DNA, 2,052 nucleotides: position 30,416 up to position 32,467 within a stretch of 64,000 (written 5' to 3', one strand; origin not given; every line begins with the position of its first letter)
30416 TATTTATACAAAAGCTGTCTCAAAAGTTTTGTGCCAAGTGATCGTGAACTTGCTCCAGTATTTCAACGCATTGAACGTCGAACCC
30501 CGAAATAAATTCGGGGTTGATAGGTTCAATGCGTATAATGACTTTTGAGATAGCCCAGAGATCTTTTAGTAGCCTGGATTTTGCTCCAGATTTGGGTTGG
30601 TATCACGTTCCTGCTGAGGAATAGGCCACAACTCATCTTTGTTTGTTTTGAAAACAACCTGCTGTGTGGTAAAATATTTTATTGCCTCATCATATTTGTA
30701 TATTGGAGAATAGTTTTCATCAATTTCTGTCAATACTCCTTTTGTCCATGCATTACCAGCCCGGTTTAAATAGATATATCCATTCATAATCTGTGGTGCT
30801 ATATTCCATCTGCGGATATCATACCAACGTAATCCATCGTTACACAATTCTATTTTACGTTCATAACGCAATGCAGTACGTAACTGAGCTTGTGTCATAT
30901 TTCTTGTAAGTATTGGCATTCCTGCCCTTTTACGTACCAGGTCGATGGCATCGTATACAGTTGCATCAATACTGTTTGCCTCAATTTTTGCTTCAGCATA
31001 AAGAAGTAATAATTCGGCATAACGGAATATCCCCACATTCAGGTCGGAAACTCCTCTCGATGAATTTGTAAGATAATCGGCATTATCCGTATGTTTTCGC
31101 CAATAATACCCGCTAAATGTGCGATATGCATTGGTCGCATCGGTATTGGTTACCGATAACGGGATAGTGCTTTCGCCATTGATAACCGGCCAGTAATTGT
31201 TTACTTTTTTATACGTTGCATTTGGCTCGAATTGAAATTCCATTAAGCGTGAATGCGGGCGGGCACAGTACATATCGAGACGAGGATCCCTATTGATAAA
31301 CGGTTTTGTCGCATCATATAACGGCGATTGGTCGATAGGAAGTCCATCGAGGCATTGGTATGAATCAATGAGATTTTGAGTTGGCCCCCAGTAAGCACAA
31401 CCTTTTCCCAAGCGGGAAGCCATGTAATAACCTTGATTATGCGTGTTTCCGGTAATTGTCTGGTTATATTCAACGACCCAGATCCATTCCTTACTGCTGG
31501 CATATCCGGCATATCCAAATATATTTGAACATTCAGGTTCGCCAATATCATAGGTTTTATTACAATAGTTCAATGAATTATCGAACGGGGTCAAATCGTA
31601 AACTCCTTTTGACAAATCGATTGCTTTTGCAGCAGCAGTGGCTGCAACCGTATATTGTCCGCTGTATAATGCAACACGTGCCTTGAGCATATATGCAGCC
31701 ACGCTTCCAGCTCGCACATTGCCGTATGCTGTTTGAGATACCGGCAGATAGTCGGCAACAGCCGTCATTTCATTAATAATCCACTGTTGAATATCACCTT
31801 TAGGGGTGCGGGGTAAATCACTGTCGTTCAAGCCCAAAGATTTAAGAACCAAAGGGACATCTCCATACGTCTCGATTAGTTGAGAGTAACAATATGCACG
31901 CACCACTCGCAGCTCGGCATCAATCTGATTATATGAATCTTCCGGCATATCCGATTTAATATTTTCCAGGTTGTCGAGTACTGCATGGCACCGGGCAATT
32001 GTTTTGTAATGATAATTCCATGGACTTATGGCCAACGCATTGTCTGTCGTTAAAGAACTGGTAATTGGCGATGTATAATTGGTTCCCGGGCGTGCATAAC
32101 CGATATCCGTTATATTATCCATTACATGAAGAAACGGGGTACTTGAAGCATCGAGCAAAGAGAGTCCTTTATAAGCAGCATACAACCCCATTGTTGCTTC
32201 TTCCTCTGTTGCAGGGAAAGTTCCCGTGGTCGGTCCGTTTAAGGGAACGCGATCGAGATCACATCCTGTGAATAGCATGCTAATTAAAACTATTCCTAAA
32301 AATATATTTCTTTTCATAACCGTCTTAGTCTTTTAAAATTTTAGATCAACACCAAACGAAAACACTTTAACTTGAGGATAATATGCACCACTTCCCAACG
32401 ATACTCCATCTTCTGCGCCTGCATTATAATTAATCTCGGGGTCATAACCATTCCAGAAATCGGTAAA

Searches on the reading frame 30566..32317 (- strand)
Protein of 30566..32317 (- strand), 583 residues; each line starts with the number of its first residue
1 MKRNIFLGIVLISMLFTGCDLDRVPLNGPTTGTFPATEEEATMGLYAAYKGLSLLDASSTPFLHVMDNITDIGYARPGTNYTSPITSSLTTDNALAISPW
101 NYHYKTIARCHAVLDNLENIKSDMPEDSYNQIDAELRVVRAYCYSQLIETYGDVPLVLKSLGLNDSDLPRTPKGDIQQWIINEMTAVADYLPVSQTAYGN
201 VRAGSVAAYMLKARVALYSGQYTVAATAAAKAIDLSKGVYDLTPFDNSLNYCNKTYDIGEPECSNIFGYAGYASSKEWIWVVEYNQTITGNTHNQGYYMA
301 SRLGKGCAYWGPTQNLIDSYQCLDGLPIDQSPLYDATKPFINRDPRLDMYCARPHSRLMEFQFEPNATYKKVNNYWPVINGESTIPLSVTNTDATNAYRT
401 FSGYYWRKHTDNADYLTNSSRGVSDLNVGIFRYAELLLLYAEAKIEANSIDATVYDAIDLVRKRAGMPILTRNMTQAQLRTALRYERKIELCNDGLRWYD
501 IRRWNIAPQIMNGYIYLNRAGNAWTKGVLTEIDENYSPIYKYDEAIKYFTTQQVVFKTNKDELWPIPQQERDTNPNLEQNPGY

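Call 27: search_protein_families(library=pfam, proteins=[window:30566-32317:-], max_evalue=0.001)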
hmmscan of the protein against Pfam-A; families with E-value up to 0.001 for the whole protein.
window:30566-32317:- (583 aa): 3 families
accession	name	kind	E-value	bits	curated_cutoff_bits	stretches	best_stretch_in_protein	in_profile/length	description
PF07980.17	SusD_RagB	-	3.1e-50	171.9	23.1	1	276-583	1-297/297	SusD family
PF14322.12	SusD-like_3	-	2.3e-14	54.5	27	1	67-217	45-191/191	Starch-binding associating with outer membrane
PF12771.13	SusD-like_2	-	0.00028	20.3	27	1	96-184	57-139/415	Starch-binding associating with outer membrane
